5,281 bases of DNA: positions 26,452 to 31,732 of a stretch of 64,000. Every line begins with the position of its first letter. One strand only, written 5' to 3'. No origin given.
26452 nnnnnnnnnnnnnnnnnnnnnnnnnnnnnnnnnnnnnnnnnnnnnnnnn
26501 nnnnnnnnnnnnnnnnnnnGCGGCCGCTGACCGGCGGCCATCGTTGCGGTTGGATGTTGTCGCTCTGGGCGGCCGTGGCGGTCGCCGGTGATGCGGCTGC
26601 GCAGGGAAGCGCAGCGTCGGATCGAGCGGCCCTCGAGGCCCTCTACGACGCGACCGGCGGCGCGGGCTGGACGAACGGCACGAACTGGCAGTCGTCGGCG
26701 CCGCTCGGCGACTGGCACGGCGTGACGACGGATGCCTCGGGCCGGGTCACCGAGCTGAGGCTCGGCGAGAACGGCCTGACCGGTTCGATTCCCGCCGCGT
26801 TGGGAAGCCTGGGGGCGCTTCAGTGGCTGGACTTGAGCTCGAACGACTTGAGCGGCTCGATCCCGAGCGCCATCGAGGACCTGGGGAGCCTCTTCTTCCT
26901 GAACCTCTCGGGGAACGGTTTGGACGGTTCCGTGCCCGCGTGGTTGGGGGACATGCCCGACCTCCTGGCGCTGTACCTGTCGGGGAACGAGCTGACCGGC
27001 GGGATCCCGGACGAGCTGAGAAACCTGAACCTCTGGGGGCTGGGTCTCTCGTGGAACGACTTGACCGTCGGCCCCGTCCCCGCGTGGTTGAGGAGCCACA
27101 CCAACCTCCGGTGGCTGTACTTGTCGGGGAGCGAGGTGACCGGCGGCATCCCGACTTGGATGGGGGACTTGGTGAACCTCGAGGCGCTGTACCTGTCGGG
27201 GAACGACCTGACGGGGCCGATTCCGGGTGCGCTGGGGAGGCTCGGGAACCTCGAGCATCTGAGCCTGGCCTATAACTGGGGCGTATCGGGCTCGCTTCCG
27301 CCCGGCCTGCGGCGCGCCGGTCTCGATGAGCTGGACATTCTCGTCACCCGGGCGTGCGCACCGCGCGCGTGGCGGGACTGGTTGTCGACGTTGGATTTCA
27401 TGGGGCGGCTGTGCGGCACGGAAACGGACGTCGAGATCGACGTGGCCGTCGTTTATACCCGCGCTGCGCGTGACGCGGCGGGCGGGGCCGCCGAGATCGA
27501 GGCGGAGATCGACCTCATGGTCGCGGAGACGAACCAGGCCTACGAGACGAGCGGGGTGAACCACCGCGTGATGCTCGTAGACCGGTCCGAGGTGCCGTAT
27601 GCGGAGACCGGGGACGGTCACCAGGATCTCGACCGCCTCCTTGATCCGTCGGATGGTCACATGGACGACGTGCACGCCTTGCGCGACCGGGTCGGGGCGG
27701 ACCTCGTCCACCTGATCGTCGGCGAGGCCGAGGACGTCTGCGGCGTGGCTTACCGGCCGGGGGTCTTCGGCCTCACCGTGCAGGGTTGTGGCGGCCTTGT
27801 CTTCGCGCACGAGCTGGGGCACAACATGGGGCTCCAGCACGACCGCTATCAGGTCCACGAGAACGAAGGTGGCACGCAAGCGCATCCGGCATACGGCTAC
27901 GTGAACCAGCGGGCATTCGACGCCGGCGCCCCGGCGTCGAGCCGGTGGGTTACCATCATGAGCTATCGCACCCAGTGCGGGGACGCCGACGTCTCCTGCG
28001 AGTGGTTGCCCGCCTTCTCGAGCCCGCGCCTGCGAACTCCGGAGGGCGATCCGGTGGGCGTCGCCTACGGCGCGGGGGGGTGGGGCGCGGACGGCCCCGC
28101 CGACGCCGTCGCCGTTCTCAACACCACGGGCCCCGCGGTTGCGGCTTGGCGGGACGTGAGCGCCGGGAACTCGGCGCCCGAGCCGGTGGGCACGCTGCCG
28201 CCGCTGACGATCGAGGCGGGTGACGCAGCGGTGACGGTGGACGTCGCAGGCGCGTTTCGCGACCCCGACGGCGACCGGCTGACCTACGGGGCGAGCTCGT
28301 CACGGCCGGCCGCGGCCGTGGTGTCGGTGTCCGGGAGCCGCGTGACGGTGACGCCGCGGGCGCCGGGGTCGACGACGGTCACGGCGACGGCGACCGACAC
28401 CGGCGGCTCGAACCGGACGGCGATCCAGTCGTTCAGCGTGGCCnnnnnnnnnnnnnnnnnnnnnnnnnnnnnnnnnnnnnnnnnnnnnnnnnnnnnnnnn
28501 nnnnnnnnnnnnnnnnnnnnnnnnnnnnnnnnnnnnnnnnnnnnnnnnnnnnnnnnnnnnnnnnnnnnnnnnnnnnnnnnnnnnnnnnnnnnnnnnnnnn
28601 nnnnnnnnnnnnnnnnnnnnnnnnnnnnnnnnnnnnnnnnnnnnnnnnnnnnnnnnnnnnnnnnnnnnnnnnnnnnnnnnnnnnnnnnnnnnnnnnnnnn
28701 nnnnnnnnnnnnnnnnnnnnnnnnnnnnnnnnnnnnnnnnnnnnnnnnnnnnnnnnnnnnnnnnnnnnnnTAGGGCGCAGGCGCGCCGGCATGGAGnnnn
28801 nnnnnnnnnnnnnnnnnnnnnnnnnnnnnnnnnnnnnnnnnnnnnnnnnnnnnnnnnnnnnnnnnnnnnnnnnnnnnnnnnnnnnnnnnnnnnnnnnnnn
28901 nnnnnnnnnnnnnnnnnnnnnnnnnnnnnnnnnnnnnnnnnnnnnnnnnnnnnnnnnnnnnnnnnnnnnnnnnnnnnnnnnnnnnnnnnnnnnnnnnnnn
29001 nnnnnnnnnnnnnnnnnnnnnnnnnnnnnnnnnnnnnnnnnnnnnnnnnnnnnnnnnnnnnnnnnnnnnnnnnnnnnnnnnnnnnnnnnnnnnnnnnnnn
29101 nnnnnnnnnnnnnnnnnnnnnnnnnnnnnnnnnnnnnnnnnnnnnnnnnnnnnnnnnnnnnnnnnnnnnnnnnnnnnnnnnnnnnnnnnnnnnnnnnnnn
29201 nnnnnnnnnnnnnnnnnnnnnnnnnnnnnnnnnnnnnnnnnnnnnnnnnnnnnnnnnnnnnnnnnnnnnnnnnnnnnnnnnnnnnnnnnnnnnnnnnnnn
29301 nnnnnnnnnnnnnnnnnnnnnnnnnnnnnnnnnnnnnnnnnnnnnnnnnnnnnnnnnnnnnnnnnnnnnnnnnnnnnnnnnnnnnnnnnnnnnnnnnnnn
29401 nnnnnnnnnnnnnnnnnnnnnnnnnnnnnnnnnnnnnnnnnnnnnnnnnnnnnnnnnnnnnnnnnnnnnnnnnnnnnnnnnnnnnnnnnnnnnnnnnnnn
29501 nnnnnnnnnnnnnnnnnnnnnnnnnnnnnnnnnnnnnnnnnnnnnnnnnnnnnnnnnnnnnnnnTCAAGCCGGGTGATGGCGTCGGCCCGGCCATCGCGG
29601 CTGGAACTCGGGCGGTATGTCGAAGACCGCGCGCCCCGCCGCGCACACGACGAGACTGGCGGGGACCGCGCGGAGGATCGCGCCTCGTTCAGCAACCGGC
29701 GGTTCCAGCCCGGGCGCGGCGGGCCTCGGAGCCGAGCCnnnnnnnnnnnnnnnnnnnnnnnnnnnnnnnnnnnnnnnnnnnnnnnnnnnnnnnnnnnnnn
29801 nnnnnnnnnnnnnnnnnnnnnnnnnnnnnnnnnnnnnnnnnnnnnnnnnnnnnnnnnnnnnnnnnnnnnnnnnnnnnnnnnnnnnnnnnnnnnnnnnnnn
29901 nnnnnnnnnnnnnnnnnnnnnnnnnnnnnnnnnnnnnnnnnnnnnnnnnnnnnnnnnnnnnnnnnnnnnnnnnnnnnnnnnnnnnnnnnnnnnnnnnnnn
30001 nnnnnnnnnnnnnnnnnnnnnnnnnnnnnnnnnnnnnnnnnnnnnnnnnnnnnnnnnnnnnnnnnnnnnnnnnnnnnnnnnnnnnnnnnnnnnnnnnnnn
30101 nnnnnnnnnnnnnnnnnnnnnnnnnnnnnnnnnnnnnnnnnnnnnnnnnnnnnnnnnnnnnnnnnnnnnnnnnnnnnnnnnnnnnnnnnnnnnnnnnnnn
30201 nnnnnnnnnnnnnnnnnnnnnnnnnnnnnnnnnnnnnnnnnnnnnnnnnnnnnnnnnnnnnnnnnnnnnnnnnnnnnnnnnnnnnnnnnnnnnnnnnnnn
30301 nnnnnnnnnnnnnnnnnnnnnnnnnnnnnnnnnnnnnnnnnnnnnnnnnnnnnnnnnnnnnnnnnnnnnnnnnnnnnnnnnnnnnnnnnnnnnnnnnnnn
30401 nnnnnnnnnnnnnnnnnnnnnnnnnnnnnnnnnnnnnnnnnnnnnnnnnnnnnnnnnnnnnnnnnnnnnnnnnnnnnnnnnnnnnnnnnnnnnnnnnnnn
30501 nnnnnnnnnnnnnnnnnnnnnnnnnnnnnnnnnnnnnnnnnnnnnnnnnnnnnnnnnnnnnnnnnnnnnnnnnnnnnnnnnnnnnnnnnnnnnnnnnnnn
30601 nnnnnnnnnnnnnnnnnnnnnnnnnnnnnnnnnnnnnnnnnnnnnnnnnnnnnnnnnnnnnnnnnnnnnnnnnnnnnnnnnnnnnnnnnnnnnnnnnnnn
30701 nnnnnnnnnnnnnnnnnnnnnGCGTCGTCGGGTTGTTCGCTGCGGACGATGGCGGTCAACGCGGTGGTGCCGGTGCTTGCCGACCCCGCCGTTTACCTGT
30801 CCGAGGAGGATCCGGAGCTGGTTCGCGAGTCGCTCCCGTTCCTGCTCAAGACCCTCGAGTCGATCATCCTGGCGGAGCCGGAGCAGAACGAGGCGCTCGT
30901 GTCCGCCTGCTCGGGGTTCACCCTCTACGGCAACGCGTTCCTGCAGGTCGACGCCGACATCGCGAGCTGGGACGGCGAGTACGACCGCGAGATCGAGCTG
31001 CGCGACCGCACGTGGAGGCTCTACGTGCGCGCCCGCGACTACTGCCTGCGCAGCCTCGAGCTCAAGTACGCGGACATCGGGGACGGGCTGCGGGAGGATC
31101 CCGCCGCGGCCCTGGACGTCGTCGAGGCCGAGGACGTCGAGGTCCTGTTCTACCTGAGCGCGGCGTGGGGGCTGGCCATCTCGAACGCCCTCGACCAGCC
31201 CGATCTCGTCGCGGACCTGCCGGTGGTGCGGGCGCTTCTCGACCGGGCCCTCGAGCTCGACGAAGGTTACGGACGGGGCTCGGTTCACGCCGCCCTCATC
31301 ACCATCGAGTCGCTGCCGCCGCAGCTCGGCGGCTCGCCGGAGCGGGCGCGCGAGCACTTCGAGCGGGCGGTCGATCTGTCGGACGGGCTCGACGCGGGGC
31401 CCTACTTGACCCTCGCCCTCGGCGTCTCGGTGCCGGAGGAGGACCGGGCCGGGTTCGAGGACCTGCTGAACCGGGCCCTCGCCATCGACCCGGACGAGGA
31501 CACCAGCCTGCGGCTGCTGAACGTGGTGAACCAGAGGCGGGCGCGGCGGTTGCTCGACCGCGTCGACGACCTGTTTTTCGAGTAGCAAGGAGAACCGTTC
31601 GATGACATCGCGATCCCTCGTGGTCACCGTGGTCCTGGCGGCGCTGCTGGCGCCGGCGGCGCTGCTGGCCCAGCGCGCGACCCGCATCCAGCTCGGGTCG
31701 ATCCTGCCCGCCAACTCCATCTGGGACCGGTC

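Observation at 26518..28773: Plant-type LRR array fused to a metzincin protease, an Ig-like domain and a triple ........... motif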

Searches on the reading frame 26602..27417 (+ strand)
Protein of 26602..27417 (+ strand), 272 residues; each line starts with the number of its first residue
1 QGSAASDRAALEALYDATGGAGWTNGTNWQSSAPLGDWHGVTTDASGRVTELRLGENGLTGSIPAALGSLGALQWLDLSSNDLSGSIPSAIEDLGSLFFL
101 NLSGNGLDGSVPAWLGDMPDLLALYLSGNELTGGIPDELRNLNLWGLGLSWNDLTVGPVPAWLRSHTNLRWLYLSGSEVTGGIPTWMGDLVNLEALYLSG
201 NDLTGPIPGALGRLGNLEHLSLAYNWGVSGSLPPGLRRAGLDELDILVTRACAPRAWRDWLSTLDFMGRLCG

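Call 38: search_solved_structures(query=window:26602-27417:+, max_evalue=0.001, show_alignments=1)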
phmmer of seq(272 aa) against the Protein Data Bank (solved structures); distinct sequences matched with E-value up to 0.001: 281 (the best 60 are shown).
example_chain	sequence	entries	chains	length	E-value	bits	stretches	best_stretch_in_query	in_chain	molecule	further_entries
6s6q_A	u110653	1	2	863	2.1e-111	375.3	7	52-233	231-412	LRR receptor-like serine/threonine-protein kinase GSO1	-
4mn8_A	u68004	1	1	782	1.2e-97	330.1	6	37-234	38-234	LRR receptor-like serine/threonine-protein kinase FLS2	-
5gr8_A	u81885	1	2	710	4.1e-89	302.1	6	32-224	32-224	Leucine-rich repeat receptor-like protein kinase PEPR1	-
4mna_A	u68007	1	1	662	4e-85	289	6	37-217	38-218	LRR receptor-like serine/threonine-protein kinase FLS2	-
8weh_A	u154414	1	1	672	3.3e-81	276.1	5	35-220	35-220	MALE DISCOVERER 1-INTERACTING RECEPTOR-LIKE KINASE 2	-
8wef_A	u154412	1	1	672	7e-81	275.1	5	35-220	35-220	MALE DISCOVERER 1-INTERACTING RECEPTOR-LIKE KINASE 2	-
8weg_A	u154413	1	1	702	8e-81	274.9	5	35-220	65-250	MALE DISCOVERER 1-INTERACTING RECEPTOR-LIKE KINASE 2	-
8wei_A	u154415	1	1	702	8.3e-81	274.8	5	35-220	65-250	MALE DISCOVERER 1-INTERACTING RECEPTOR-LIKE KINASE 2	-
8yaa_A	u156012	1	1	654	5.7e-77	262.2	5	25-220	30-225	MDIS1-interacting receptor like kinase 2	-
5hyx_B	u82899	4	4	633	4.3e-76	259.4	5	54-220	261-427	Probable LRR receptor-like serine/threonine-protein kinase At4g26540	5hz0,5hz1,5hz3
8wec_A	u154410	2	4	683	6.9e-76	258.7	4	25-220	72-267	MDIS1-interacting receptor like kinase 2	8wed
8web_A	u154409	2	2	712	1.1e-75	258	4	25-220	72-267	MDIS1-interacting receptor like kinase 2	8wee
9s87_A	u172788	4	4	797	4.5e-74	252.7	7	46-212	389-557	Protein BRASSINOSTEROID INSENSITIVE 1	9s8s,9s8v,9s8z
5ixo_A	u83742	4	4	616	1.3e-73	251.2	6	36-225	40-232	Receptor-like protein kinase 5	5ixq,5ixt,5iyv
4m7e_A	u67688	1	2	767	6.3e-73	249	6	55-212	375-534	Protein BRASSINOSTEROID INSENSITIVE 1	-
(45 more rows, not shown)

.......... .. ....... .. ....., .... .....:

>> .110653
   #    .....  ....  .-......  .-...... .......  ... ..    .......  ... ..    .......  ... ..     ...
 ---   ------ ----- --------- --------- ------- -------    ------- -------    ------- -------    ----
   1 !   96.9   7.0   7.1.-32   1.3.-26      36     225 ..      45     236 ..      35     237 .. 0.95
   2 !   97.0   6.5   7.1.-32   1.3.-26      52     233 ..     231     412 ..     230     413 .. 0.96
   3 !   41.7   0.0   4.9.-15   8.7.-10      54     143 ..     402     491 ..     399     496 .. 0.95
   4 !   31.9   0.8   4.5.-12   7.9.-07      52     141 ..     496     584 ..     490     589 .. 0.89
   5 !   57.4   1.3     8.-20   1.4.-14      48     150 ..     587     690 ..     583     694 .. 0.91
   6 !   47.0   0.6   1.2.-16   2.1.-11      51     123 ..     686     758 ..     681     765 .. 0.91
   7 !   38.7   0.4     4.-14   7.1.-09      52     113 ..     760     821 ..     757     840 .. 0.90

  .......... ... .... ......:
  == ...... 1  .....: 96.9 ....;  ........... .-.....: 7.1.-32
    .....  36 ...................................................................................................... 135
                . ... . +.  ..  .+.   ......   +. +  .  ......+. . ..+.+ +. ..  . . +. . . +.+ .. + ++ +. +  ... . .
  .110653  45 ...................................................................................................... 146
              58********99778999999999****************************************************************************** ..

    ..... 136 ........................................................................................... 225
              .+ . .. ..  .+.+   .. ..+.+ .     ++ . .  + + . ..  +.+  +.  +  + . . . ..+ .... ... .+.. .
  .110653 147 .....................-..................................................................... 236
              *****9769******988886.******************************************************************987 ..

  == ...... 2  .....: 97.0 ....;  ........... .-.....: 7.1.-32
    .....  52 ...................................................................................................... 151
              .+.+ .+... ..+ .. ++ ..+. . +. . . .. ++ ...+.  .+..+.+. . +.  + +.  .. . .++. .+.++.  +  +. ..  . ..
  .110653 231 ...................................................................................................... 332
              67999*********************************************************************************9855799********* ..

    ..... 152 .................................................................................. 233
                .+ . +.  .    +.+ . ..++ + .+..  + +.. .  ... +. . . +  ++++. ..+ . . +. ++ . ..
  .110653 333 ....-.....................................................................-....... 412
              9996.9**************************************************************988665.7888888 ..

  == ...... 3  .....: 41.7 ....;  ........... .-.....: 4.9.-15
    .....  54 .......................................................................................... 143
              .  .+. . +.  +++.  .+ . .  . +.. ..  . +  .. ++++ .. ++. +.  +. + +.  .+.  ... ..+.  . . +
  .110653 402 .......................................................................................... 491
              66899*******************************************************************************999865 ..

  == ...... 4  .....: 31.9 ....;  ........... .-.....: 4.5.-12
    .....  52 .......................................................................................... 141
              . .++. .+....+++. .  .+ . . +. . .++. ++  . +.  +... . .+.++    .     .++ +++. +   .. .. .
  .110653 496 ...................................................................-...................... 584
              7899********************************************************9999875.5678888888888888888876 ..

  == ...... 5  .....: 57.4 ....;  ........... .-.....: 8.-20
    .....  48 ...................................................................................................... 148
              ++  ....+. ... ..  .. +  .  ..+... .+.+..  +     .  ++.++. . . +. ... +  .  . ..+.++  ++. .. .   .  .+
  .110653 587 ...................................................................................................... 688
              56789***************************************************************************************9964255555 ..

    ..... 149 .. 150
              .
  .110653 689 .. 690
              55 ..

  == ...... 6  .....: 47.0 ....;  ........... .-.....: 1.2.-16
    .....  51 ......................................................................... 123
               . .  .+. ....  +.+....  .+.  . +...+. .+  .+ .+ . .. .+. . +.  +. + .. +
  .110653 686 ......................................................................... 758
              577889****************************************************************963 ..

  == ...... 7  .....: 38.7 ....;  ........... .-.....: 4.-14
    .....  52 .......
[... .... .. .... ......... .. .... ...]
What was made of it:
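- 26605..26745 (+): N-terminal LRR cap (aa 30-76): helix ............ plus W..GVTTD strand. Plant LRRNT-like in shape but without the cysteines. HMMER alignment to the GSO1 cap (call 38).
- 26746..27321 (+): Eight plant-specific-type LRRs (aa 77-268; 23-25 aa each). PDB sequence hits to plant LRR-RKs at E down to 2e-111 (call 38).
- On Plant LRRNT_2 cap: The cysteines are replaced (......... against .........; call 38).
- Checked: The best PDB sequence matches are all plant LRR receptor kinases: GSO1 2e-111, FLS2 1e-97, PEPR1 4e-89 (call 38).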

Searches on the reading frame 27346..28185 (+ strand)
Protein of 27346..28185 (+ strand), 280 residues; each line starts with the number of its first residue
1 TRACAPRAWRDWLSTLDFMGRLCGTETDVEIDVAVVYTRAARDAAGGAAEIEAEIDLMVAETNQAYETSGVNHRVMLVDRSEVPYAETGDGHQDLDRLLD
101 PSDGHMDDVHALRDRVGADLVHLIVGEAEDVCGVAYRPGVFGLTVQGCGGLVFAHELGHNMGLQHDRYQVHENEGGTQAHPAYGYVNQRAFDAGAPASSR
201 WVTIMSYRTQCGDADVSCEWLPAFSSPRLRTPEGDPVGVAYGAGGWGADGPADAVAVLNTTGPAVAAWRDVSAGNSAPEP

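Call 37: search_solved_structures(query=window:27346-28185:+, max_evalue=1, show_alignments=2)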
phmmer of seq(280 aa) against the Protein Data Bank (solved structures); distinct sequences matched with E-value up to 1: 11.
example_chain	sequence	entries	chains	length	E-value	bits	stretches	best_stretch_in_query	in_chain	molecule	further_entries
4q1l_A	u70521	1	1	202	0.028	17.2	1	150-173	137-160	Snake venom metalloproteinase leucurolysin-A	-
1rm8_A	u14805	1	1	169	0.12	15.1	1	76-167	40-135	Matrix metalloproteinase-16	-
3gbo_A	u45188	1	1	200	0.12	15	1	151-173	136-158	Zinc metalloproteinase BmooMPalfa-I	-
1atl_A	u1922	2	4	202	0.23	14.2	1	150-168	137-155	Snake venom metalloproteinase atrolysin-D | ATROLYSIN C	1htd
1dth_A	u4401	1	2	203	0.23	14.2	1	150-168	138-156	ATROLYSIN C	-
1yp1_A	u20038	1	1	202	0.27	13.9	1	130-167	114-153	FII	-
6o38_A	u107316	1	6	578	0.3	13.8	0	113-181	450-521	Acinetobacter secreted protease CpaA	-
4aig_A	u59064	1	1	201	0.81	12.4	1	151-167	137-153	ADAMALYSIN II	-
3aig_A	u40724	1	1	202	0.82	12.4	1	151-167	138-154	ADAMALYSIN II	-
2aig_P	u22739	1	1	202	0.82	12.4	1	151-167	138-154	ADAMALYSIN II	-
1iag_A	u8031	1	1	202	0.83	12.3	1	151-167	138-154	ADAMALYSIN II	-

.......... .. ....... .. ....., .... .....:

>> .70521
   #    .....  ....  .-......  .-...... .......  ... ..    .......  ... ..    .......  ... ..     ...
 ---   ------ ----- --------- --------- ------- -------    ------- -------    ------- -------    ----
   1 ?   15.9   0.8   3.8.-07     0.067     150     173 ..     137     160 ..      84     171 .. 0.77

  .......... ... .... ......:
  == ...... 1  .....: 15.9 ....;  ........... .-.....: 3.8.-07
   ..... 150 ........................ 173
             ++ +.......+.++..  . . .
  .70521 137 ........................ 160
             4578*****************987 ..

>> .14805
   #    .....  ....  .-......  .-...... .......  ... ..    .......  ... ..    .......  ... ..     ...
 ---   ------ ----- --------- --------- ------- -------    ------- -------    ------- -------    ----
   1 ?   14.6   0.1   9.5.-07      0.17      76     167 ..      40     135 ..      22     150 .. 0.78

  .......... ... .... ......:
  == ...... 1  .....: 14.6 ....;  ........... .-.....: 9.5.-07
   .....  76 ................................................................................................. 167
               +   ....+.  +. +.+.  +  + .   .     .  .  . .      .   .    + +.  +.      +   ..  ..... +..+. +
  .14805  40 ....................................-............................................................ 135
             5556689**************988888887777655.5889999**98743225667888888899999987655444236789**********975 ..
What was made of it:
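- On M12B reprolysin/adamalysin: PDB adamalysins align only at the zinc helix (call 37).
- Closest known: Adamalysins/reprolysins. Different: PDB similarity is confined to the zinc helix (best E 0.028; call 37).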

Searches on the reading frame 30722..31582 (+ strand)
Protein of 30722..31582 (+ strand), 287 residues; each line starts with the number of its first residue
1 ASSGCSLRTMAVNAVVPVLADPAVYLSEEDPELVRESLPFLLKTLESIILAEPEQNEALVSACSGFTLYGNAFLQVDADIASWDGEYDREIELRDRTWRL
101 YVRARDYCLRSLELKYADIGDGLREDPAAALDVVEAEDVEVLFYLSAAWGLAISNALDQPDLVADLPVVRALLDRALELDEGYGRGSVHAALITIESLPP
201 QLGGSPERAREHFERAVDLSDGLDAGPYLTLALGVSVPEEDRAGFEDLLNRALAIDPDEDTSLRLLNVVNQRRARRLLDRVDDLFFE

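Call 20: search_protein_families(library=pfam, proteins=[window:30722-31582:+], max_evalue=0.001)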
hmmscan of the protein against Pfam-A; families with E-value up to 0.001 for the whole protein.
window:30722-31582:+ (287 aa): 1 family
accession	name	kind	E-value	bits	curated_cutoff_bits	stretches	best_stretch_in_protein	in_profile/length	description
PF16811.11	TAtT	-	4.7e-74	249.5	26.5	1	28-285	2-263/263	TRAP transporter T-component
